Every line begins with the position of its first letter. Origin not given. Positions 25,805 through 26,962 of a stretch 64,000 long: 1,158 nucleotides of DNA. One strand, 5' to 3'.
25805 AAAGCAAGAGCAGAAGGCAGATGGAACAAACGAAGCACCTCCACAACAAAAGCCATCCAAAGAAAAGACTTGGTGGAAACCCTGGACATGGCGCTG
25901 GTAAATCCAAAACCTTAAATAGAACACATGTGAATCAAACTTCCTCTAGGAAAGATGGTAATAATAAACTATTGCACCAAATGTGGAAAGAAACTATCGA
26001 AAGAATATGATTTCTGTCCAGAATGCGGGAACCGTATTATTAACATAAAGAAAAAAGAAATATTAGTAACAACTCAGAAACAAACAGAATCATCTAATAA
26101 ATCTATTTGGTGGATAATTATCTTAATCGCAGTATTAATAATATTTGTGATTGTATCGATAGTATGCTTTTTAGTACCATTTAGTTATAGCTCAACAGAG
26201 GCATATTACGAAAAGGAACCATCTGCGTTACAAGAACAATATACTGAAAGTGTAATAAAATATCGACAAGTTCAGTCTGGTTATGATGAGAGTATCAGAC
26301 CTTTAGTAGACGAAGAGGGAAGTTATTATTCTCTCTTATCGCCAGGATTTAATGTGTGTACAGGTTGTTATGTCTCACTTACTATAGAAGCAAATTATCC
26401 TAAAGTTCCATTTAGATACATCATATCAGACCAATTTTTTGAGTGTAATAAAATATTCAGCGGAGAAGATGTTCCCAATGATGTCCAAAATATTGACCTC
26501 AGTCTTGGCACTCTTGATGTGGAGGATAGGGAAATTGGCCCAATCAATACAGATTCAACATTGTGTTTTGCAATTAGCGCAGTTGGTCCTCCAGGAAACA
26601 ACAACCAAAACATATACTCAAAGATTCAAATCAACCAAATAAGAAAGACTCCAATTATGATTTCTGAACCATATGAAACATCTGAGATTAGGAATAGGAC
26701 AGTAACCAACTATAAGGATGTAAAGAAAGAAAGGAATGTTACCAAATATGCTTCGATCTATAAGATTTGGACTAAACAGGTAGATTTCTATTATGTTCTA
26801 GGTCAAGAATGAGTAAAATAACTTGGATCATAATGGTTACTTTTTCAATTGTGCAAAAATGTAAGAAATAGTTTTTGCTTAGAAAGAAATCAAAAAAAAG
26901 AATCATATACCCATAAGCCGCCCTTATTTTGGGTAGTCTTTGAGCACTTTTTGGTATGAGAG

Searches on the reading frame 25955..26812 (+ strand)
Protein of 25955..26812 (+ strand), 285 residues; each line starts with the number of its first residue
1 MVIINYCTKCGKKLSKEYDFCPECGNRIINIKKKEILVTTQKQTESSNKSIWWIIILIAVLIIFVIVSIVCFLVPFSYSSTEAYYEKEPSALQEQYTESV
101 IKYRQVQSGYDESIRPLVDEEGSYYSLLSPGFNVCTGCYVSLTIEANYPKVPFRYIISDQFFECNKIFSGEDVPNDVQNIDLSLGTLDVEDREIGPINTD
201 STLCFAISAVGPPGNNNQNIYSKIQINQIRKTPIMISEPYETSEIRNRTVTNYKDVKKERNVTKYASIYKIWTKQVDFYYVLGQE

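Call 8: search_protein_families(library=pfam, proteins=[window:25955-26812:+], max_evalue=0.001)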
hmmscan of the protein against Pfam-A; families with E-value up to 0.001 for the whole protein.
window:25955-26812:+ (285 aa): 3 families
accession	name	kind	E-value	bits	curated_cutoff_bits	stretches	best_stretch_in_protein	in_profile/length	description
PF13240.11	Zn_Ribbon_1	-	4.1e-06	26.8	25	1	6-27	1-22/23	zinc-ribbon domain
PF12773.13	DZR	-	0.00013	22.5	27.3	0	7-26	1-20/45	Double zinc ribbon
PF13248.11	Zn_ribbon_3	-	0.00028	20.7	27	1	6-28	4-26/26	zinc-ribbon domain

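Call 78: search_protein_families(library=phrogs, proteins=[window:25955-26812:+], max_evalue=0.0001)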
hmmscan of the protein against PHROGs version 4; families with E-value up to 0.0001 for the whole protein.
window:25955-26812:+ (285 aa): 2 families
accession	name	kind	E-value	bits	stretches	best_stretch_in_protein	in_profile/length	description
phrog_6586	-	unknown function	2.5e-07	31.6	1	5-68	4-75/129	-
phrog_16989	-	moron, auxiliary metabolic gene and host takeover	3.5e-05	24.8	1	6-67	8-69/122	membrane protein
